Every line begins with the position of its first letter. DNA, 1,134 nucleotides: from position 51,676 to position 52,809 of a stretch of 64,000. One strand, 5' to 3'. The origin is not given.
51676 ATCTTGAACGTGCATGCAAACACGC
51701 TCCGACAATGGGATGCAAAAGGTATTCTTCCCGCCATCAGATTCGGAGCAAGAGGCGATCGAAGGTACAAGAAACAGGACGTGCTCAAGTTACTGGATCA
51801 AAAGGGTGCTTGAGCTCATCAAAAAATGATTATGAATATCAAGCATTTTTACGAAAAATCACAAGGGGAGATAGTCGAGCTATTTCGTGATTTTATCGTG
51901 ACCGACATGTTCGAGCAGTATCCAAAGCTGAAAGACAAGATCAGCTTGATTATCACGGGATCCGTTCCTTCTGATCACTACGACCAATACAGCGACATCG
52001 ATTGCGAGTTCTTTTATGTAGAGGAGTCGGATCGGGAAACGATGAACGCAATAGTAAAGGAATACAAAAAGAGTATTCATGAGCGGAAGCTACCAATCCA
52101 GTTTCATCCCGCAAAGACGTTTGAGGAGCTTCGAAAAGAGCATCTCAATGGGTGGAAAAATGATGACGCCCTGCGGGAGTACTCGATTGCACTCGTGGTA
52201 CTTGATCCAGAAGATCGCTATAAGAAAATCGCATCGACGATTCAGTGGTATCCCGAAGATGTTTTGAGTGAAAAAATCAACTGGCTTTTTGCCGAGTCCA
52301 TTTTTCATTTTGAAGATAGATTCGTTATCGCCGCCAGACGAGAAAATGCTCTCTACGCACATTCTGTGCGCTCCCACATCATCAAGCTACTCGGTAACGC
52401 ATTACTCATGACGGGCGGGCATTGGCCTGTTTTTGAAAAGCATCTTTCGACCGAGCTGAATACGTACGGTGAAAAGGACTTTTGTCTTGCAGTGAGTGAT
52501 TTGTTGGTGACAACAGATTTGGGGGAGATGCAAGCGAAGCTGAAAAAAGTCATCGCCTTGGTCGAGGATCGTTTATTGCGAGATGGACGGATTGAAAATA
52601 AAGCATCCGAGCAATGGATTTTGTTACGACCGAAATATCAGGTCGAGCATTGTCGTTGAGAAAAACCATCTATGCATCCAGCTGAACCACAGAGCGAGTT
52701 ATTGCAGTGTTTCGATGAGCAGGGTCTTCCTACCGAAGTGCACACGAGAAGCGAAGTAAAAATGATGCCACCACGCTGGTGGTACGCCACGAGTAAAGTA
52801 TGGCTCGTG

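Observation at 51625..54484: Translationally coupled HTH / ANT-like nucleotidyltransferase / Nudix / Nudix / Zn-ribbon-GrpB operon on a repeat-bounded 4.7-kb islet inside the phage-derived element: candidate undescribed nucleotide-processing (defence or counter-defence) module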

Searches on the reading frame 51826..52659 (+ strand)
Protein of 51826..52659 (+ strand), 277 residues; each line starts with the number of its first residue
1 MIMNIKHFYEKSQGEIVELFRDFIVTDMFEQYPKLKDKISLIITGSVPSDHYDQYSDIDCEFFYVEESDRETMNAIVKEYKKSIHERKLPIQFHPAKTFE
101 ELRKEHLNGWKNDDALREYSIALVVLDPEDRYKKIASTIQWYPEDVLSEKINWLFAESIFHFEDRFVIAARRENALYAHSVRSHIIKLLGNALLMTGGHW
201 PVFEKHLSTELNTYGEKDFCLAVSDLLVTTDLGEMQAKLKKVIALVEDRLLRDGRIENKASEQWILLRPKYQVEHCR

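Call 3: search_protein_families(library=pfam, proteins=[window:51826-52659:+], max_evalue=0.01)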
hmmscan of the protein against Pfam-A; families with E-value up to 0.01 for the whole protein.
window:51826-52659:+ (277 aa): 1 family
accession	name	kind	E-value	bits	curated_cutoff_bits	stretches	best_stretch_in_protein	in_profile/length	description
PF01909.29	NTP_transf_2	-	0.00062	20.6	21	1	36-101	13-79/93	Nucleotidyltransferase domain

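Call 6: search_protein_families(library=padloc, proteins=[window:51826-52659:+], max_evalue=0.01)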
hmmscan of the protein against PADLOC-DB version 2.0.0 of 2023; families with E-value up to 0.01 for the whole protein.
window:51826-52659:+ (277 aa): 1 family
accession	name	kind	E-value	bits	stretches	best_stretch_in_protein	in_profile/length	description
PDLC00688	Effector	-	0.0094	13.2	0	8-45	286-322/372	2TM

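Call 7: search_protein_families(library=ncbifam, proteins=[window:51826-52659:+], max_evalue=0.01)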
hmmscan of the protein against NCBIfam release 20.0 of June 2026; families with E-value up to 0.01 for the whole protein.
window:51826-52659:+ (277 aa): 0 families

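Call 8: find_encoding_contigs(protein=window:51826-52659:+, flank=10000, max_places=10)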
Protein window:51826-52659:+ (277 aa): 2 contigs read that carry it; 2 places shown.
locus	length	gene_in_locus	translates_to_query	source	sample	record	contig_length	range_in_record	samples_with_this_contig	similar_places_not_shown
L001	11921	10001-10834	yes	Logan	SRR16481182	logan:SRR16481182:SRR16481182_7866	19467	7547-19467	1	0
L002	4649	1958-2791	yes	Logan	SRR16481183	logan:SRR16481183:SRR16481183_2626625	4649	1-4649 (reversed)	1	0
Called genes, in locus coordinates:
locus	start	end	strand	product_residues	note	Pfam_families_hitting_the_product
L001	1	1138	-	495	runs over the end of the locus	PF01921:tRNA-synt_1f (faint), PF09334:tRNA-synt_1g, PF00133:tRNA-synt_1, PF01406:tRNA-synt_1e (weak)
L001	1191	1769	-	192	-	PF10543:ORF6N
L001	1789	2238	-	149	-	PF00293:NUDIX, PF14815:NUDIX_4 (weak)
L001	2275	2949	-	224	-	PF00590:TP_methylase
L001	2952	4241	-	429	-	PF11376:DUF3179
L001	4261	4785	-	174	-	PF00578:AhpC-TSA, PF08534:Redoxin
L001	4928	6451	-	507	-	PF02789:Peptidase_M17_N, PF00883:Peptidase_M17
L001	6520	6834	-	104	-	-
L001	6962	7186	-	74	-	-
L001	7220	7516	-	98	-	-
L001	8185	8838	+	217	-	PF13671:AAA_33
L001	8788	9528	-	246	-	-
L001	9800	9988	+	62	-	PF12728:HTH_17, PF13411:MerR_1, PF00376:MerR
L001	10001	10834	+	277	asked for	-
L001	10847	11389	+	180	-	PF00293:NUDIX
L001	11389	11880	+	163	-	PF00293:NUDIX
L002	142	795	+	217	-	PF13671:AAA_33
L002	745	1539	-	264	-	-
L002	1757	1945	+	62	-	PF12728:HTH_17, PF13411:MerR_1, PF00376:MerR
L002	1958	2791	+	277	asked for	-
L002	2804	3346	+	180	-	PF00293:NUDIX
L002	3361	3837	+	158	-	PF00293:NUDIX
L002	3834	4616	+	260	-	PF04229:GrpB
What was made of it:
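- An exact copy occurs only in SRR16481182/3 (call 8).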

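Call 9: find_homologous_proteins(query=window:51826-52659:+)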
Query window:51826-52659:+ (277 aa): 19 proteins with E <= 0.001 among 720 candidates.
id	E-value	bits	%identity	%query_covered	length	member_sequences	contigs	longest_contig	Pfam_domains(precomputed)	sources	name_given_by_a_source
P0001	9.9e-169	578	92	100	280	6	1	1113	-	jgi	jgi:hypothetical protein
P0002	2.7e-136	471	75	99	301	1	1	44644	-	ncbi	-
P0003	1.4e-118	413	66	99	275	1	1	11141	-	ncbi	ncbi:MAG: nucleotidyltransferase domain-containing protein [Candidatus Uhrbacteria bacterium]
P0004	1.5e-118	413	66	99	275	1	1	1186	-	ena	-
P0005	2.4e-116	406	64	99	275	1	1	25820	PF13228.12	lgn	-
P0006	1.2e-115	404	64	99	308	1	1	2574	-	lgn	-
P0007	5.8e-115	401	64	99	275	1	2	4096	-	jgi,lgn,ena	-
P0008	7.0e-115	401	66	99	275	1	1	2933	PF13228.12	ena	-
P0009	9.6e-113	394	64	99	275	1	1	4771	PF13228.12,PF01909.30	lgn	-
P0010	2.7e-109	383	62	99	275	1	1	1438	PF13228.12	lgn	-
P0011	3.5e-109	382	61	99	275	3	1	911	PF13228.12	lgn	-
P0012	5.9e-108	378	61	99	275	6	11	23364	PF01909.30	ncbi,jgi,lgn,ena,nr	ncbi:MAG TPA: nucleotidyltransferase domain-containing protein [Patescibacteria group bacterium]|nr:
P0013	2.8e-101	357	63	90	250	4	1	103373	PF13228.12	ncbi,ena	-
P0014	1.4e-99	351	57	98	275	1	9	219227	-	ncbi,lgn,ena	-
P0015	1.6e-94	334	55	99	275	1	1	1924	-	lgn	-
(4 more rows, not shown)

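Call 10: find_encoding_contigs(protein=P0002, flank=8000, max_places=3)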
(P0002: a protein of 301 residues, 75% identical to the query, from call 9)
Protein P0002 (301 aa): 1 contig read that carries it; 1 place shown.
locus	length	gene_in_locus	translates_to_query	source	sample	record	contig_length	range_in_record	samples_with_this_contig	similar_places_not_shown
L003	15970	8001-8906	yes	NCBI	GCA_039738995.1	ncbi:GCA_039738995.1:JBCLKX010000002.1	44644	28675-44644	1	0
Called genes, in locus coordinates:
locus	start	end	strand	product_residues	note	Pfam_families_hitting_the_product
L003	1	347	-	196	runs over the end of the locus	PF01928:CYTH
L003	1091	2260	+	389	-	PF02536:mTERF, PF22511:PBP2 (faint), PF24409:wHTH-PRTase_assc (faint)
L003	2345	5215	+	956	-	PF00133:tRNA-synt_1, PF09334:tRNA-synt_1g, PF13603:tRNA-synt_1_2, PF00293:NUDIX, PF00133:tRNA-synt_1, PF08264:Anticodon_1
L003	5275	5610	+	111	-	-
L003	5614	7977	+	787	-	PF13567:DUF4131, PF03772:Competence, PF00753:Lactamase_B (weak), PF12706:Lactamase_B_2 (weak)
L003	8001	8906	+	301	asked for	-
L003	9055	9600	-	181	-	-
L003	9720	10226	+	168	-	PF00334:NDK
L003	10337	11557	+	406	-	-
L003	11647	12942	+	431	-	PF00275:EPSP_synthase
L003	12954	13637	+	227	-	PF02163:Peptidase_M50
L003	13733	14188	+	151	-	PF00164:Ribosom_S12_S23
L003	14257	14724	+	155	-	PF00177:Ribosomal_S7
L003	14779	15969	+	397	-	?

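Call 11: find_encoding_contigs(protein=P0014, flank=8000, max_places=3)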
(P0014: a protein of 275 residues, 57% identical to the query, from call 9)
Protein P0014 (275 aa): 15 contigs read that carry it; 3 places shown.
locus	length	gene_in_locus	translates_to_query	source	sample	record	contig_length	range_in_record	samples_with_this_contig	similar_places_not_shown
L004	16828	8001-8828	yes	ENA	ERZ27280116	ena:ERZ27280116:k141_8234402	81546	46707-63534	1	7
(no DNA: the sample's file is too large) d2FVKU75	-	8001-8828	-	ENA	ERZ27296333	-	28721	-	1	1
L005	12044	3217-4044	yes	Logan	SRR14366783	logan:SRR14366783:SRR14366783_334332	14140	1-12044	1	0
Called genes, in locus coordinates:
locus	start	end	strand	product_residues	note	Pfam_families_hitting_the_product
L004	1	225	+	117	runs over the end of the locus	-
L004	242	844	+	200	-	PF00160:Pro_isomerase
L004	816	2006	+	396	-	PF13200:DUF4015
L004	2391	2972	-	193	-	-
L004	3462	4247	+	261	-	-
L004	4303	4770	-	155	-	-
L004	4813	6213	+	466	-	PF13482:RNase_H_2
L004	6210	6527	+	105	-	-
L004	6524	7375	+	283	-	PF13529:Peptidase_C39_2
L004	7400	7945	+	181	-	PF01936:NYN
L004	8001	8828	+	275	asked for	-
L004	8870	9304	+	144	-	PF11158:DUF2938 (weak)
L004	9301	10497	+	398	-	PF13742:tRNA_anti_2, PF01336:tRNA_anti-codon, PF02601:Exonuc_VII_L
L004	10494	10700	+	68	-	PF02609:Exonuc_VII_S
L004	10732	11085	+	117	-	PF04020:Phage_holin_4_2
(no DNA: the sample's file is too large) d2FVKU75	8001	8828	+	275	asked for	-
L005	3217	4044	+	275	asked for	-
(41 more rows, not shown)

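Call 12: find_encoding_contigs(protein=P0013, flank=8000, max_places=3)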
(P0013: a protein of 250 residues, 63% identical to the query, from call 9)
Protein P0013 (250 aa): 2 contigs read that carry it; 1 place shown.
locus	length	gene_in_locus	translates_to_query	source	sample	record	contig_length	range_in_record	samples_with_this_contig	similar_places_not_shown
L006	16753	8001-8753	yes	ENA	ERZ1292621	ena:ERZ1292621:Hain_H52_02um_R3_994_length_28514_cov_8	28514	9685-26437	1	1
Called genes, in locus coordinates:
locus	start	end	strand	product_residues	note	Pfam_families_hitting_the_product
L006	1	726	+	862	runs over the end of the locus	PF01588:tRNA_bind, PF03483:B3_4, PF03484:B5, PF17759:tRNA_synthFbeta, PF03147:FDX-ACB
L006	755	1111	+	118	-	-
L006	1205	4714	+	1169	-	PF02811:PHP, PF07733:DNA_pol3_alpha, PF17657:DNA_pol3_finger, PF14579:HHH_6, PF01336:tRNA_anti-codon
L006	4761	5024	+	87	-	-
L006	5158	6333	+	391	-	PF07827:KNTase_C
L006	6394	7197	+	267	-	-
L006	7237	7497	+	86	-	-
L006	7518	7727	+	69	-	PF21748:UPF0150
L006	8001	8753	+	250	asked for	PF13228:DUF4037 (weak)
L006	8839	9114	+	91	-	-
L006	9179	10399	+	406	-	-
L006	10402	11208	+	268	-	-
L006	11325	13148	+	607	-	PF07973:tRNA_SAD, PF00587:tRNA-synt_2b, PF03129:HGTP_anticodon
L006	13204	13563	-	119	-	-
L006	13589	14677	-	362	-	-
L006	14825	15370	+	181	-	-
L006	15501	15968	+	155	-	-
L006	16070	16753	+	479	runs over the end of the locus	PF00919:UPF0004, PF04055:Radical_SAM, PF01938:TRAM (faint)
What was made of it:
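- NTase homologues at 57-75% identity (L003-L006) sit next to ComEC, NYN, XseA or tRNA synthetase genes (calls 10-12).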

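Call 28: search_solved_structures(query=window:51826-52659:+, max_evalue=1, show_alignments=1)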
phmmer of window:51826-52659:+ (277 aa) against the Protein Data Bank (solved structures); distinct sequences matched with E-value up to 1: 1.
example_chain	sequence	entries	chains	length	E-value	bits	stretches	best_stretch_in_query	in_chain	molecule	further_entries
7jil_y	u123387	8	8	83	0.96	12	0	210-262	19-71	30S ribosomal protein S20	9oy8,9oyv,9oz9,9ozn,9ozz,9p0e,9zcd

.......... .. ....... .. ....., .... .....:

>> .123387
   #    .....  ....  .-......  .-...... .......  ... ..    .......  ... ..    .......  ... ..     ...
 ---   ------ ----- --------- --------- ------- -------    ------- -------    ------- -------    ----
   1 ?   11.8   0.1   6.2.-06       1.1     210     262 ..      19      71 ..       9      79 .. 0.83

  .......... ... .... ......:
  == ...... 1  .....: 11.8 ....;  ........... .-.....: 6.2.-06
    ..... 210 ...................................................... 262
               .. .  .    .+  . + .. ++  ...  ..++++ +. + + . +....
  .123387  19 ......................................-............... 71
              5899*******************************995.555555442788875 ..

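Call 41: search_protein_families(library=phrogs, proteins=[window:51826-52659:+], max_evalue=0.001)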
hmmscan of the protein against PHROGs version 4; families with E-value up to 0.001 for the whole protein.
window:51826-52659:+ (277 aa): 0 families

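Call 42: predict_structure(alignment_id=A1)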
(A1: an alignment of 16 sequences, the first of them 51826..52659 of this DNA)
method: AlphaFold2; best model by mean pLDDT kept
length: 277 residues; sequences in the alignment: 16
mean_pLDDT: 88.2   pTM: 0.77
mean pLDDT of the five models: 88.2, 84.6, 82.4, 79.7, 68.0
residues with pLDDT >= 90: 176; 70-90: 86; 50-70: 5; < 50: 10
segments of 3 or more residues with pLDDT < 50: 270-277
pLDDT, mean of each block of 10 residues (from residue 1): 79 95 94 90 87 90 90 91 94 91 82 83 93 90 82 92 94 95 96 91 85 92 94 97 96 89 69 32
secondary structure, 60 per line:
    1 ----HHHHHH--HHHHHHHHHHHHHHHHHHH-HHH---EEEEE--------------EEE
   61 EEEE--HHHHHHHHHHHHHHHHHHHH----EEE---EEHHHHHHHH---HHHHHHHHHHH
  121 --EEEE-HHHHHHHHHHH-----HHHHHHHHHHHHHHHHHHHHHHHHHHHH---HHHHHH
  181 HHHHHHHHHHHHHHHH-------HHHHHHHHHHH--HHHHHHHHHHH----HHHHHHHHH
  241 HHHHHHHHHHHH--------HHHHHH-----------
elements in order: H5-10 H13-31 E39-43 E58-64 H67-86 E91-93 H99-106 H110-120 E123-126 H128-138 H144-171 H175-196 H204-214 H217-227 H232-252 H261-266

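Call 45: fold_search(model_id=the predicted structure, library=pdb)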
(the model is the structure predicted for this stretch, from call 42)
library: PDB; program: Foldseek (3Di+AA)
matches with E <= 10: 301; with E <= 0.001: 3
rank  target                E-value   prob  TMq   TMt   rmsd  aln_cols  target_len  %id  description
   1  3c18_A                4.6e-04  1.00  0.55  0.52   5.8       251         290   16  Crystal structure of nucleotidyltransferase-like protein (ZP_00538802.1) from Exiguobacterium sibiricum 255-15 at 1.90 (released 2008-02-12)
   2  6yx5_B                5.4e-04  1.00  0.42  0.36   9.1       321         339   11  Structure of DrrA from Legionella pneumophilia in complex with human Rab8a (released 2020-12-23)
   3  6p06_A                6.8e-04  1.00  0.58  0.63   5.1       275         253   13  Ternary structure of the E52D mutant of ANT-4 with Neomycin and AMPCPP (released 2020-01-29)
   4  3c18_B                1.6e-03  1.00  0.53  0.51   5.7       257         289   14  Crystal structure of nucleotidyltransferase-like protein (ZP_00538802.1) from Exiguobacterium sibiricum 255-15 at 1.90 (released 2008-02-12)
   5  6un8_A                1.6e-03  1.00  0.56  0.61   5.3       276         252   13  Wild type ANT bound to neomycin (released 2020-05-06)
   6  6p01_A                2.3e-03  1.00  0.52  0.56   6.6       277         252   13  Apo structure of the E52D mutant of ANT-4 (released 2020-01-29)
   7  6nmk_A                2.6e-03  1.00  0.58  0.63   5.1       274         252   13  Binary complex structure of the T130K mutant of ANT-4'' with Neomycin (released 2020-01-15)
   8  6nmk_B                3.5e-03  1.00  0.55  0.59   5.5       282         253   14  Binary complex structure of the T130K mutant of ANT-4'' with Neomycin (released 2020-01-15)
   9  6un8_B                3.7e-03  1.00  0.58  0.63   5.9       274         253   13  Wild type ANT bound to neomycin (released 2020-05-06)
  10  1kny_A                6.0e-03  1.00  0.59  0.63   5.2       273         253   12  KANAMYCIN NUCLEOTIDYLTRANSFERASE (released 1996-08-17)
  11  1kan_A                1.0e-02  1.00  0.53  0.57   5.9       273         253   14  MOLECULAR STRUCTURE OF KANAMYCIN NUCLEOTIDYLTRANSFERASE DETERMINED TO 3.0-ANGSTROMS RESOLUTION (released 1994-08-31)
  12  1v4a                  1.2e-02  0.99  0.40  0.28  12.7       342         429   10  Structure of the N-terminal Domain of Escherichia coli Glutamine Synthetase adenylyltransferase (released 2004-07-27)
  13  4ebj_A                1.4e-02  1.00  0.42  0.44   8.6       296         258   12  Crystal structure of aminoglycoside 4'-O-adenylyltransferase ANT(4')-IIb, apo (released 2012-04-04)
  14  9dbj_C                1.5e-02  0.98  0.30  0.36  10.0       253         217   11  Structure of Hailong HalB R164A mutant with non-hydrolyzable dATP (released 2025-05-07)
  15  9dbj_B                1.6e-02  0.99  0.31  0.39   9.7       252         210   13  Structure of Hailong HalB R164A mutant with non-hydrolyzable dATP (released 2025-05-07)
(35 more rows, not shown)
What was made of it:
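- Closest known: ANT. Same: Foldseek TM 0.58-0.63 to 6p06 and 1kny (call 45).
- Checked: The AF2 model (pLDDT 88) matches ANT(4')/KNTase at TM about 0.6 (calls 42, 45).
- The best characterised structural matches are ANT(4')-Ia, ANT(4')-IIb, LinB, ANT(6) and AadA (call 45).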

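Call 52: find_related_loci(query=A1, collection=viral_contigs, flank=8000)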
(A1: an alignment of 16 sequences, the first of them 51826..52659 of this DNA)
Query A1 (277 aa) in viral_contigs; peptide patterns used: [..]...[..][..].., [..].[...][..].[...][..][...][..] (x = any residue, [..] = any of these).
19 stretches matched a pattern, but none encodes a relative of the query by tblastn (E <= 1e-3).

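Call 61: search_dna_similar(query=window:51826-52659:+, collection=phages, mode=protein, max_rows=15, max_evalue=0.001)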
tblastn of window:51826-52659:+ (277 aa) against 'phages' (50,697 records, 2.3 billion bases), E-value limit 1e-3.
No match.

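Call 70: find_encoding_contigs(protein=P0001, flank=3000, max_places=3)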
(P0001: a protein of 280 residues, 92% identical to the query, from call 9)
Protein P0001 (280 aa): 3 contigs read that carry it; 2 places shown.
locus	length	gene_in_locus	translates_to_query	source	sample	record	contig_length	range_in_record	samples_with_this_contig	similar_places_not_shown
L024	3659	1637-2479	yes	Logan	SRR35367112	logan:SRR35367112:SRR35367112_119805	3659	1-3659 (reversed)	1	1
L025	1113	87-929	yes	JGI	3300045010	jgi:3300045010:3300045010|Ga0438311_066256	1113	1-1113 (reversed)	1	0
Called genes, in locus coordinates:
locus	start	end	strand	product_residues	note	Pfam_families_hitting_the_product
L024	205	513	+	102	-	-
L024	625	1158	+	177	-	PF01931:NTPase_I-T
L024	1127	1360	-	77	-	-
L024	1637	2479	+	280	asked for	-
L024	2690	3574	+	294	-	PF02661:Fic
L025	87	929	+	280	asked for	-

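Call 86: fold_search(model_id=the predicted structure, library=viral)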
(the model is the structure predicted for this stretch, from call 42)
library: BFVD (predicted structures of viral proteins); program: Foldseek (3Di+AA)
matches with E <= 10: 258; with E <= 0.001: 2
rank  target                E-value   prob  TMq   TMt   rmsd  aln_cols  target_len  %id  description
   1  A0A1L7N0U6            8.0e-04  1.00  0.37  0.35  10.0       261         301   16  Polymerase nucleotidyl transferase domain-containing protein [Ralstonia phage RP12]
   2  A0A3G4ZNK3            9.7e-04  1.00  0.35  0.40   8.8       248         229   12  Polymerase nucleotidyl transferase domain-containing protein [Terrestrivirus sp.]
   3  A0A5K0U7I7            1.0e-02  0.98  0.29  0.11   9.0       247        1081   12  Endonuclease V [Yasminevirus sp. GU-2018]
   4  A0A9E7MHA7            1.7e-02  0.98  0.33  0.32  10.6       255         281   10  Uncharacterized protein [Enterococcus phage Sw5]
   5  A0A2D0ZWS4            2.9e-02  0.99  0.32  0.48   8.0       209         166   11  Nucleotidyltransferase [Rhodococcus phage Trina]
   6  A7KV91                2.9e-02  0.94  0.32  0.34  12.2       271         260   14  (no name in the UniProt tables at hand)
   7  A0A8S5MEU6            3.0e-02  0.77  0.22  0.20  14.8       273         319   14  Uncharacterized protein [Siphoviridae sp. ctYh54]
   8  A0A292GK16            3.3e-02  0.96  0.35  0.34  16.5       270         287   10  (no name in the UniProt tables at hand)
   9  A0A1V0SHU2            3.5e-02  0.97  0.34  0.40   8.7       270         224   11  Putative nucleotidyltransferase [Klosneuvirus KNV1]
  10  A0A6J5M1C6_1          5.1e-02  0.66  0.24  0.10  18.8       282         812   16  Amidoligase enzyme [uncultured Caudovirales phage]
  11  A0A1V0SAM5            8.7e-02  1.00  0.30  0.50   4.4       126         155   14  Polymerase beta nucleotidyltransferase domain-containing protein [Catovirus CTV1]
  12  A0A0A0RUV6            8.7e-02  0.69  0.27  0.30  18.0       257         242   12  Nucleotidyltransferase [Bacillus phage Mater]
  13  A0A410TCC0            9.2e-02  0.77  0.30  0.34  11.2       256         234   12  (no name in the UniProt tables at hand)
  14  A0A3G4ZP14            9.6e-02  0.60  0.26  0.16  15.1       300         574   10  Uncharacterized protein (Fragment) [Terrestrivirus sp.]
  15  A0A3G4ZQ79            1.0e-01  0.93  0.38  0.24  10.3       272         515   11  Nucleotidyltransferase [Terrestrivirus sp.]
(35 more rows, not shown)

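Call 94: search_solved_structures(query=A1, max_evalue=1)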
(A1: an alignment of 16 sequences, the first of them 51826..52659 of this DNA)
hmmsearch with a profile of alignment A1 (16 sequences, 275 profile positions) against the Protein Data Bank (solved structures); distinct sequences matched with E-value up to 1: 0.
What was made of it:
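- Closest known: ANT. Different: No sequence-level hit to any solved ANT (calls 28, 94).
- Structural identity is only 12-16%, and there is no sequence-level match to any PDB ANT even with a family profile (calls 28, 94).
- Tried and rejected: The protein and its family profile gave no hit against the PDB (calls 28, 94).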
